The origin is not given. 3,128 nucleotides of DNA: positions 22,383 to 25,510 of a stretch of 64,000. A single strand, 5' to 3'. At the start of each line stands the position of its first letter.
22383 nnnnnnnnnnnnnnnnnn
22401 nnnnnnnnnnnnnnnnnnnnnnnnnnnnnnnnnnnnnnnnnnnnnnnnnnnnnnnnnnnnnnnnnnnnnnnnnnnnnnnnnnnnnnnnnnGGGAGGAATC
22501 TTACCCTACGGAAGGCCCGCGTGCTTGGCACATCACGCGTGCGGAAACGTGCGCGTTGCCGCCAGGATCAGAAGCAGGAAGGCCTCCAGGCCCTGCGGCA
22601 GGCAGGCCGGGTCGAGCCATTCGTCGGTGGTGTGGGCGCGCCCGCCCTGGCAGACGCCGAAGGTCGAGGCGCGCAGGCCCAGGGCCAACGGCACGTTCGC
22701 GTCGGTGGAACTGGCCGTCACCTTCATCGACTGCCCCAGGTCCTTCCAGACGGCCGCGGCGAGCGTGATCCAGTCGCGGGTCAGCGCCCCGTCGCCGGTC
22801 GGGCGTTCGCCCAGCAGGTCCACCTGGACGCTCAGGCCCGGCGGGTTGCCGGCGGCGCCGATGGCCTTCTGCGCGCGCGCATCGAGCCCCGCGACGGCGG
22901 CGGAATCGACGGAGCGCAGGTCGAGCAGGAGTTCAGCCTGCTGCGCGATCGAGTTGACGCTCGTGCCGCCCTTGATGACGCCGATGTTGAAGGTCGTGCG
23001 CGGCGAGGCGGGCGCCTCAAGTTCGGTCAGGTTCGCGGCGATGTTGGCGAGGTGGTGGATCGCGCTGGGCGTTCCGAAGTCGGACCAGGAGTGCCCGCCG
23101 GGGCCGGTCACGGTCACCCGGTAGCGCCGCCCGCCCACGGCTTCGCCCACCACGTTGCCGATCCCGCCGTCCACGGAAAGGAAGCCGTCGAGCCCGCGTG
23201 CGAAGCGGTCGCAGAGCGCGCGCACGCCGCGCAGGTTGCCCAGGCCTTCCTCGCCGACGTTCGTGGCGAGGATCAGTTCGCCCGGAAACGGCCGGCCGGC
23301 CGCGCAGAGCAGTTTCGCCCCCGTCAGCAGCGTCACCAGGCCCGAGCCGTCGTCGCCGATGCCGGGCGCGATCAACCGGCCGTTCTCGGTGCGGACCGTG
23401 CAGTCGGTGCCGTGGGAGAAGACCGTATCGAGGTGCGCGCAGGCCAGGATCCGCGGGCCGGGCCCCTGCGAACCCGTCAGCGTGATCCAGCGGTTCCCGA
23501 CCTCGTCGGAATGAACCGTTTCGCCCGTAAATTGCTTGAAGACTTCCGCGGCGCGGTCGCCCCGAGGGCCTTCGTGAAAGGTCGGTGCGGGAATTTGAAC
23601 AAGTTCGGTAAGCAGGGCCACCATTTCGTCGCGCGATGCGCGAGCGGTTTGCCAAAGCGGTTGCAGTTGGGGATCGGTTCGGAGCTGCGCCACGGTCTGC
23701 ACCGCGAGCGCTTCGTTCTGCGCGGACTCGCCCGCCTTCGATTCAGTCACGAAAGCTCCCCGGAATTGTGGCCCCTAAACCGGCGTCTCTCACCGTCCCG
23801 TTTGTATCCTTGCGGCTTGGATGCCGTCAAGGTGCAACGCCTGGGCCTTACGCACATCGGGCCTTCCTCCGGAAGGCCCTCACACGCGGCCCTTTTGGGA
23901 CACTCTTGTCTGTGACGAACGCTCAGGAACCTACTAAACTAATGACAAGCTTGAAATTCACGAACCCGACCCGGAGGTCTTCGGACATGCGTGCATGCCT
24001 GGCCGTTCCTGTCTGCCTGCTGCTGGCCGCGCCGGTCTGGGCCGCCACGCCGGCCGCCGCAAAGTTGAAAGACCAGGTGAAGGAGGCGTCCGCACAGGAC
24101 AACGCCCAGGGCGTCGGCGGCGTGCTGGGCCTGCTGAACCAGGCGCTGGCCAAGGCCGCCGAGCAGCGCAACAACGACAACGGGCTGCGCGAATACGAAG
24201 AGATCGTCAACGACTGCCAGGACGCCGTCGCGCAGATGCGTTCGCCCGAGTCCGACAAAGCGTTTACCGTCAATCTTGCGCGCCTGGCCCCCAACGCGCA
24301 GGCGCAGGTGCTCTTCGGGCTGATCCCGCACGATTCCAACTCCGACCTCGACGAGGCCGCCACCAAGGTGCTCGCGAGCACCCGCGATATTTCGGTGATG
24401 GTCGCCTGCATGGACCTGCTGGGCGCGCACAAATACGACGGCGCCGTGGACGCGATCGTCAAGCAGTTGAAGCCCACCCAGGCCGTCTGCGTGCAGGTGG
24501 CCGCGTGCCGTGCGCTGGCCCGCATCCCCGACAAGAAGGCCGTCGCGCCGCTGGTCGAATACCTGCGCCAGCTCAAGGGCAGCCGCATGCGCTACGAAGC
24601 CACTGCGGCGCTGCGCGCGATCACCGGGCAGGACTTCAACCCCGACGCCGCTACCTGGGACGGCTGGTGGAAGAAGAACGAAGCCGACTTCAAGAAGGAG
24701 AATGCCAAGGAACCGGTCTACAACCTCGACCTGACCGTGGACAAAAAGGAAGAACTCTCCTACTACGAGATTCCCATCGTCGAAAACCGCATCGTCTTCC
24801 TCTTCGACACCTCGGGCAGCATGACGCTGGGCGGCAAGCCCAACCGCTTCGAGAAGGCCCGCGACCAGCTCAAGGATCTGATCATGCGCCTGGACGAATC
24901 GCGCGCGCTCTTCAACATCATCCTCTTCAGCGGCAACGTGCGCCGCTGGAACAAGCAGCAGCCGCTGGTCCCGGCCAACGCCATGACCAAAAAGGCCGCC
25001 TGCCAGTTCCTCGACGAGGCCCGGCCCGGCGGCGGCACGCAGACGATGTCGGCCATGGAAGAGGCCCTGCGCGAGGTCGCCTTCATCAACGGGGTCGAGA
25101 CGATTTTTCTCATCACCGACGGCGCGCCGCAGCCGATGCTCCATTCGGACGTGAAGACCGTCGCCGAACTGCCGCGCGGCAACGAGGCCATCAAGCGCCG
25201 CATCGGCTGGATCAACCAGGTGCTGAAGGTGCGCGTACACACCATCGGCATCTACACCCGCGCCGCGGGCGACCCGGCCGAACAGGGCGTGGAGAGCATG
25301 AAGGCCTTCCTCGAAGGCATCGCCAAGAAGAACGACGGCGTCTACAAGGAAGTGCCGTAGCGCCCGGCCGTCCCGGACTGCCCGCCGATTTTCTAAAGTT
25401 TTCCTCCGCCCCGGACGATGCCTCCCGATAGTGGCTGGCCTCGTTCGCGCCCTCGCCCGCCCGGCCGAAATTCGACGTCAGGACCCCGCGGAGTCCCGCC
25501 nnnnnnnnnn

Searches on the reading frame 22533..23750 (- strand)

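Call 72: search_protein_families(library=pfam, max_evalue=0.001, proteins=[window:22533-23750:-])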
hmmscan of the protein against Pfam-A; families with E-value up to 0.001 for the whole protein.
window:22533-23750:- (405 aa): 3 families
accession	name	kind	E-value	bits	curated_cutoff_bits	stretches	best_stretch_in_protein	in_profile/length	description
PF01546.33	Peptidase_M20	-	7e-17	62.5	24.6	1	105-396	4-205/206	Peptidase family M20/M25/M40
PF07687.19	M20_dimer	-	8.4e-14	51.9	21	1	207-299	6-101/107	Peptidase dimerisation domain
PF04389.22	Peptidase_M28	-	4.6e-07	30.2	21.3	1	91-169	6-68/193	Peptidase family M28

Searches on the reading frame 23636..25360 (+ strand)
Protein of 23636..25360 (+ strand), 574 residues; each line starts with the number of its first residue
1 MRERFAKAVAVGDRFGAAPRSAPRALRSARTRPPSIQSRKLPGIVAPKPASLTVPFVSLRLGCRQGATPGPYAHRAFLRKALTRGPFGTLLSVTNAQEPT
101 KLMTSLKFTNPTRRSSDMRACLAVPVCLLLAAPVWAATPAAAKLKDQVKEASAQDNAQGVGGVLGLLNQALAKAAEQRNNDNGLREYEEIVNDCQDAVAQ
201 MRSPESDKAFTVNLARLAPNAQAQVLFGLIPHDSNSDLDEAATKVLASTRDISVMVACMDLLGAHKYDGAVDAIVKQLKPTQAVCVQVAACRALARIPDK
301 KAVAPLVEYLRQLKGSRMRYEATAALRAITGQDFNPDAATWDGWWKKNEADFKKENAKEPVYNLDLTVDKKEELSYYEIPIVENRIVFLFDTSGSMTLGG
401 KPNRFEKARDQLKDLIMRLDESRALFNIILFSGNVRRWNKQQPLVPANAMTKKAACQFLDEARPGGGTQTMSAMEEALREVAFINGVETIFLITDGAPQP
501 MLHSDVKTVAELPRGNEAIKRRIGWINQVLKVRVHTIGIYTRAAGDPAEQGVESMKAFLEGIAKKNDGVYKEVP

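Call 72: search_protein_families(library=pfam, max_evalue=0.001, proteins=[window:23636-25360:+])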
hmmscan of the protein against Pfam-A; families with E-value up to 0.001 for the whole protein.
window:23636-25360:+ (574 aa): 4 families
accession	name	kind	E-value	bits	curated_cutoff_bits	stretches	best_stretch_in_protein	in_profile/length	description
PF00092.34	VWA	-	3.5e-11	44.1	23.8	1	386-567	2-155/174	von Willebrand factor type A domain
PF13768.12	VWA_3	-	2.3e-10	41.2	27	1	385-503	2-113/155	von Willebrand factor type A domain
PF13519.12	VWA_2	-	6.8e-10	40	27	1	386-496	1-106/107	von Willebrand factor type A domain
PF13646.12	HEAT_2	-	4.6e-07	30.5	27.7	1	243-327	5-88/88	HEAT repeats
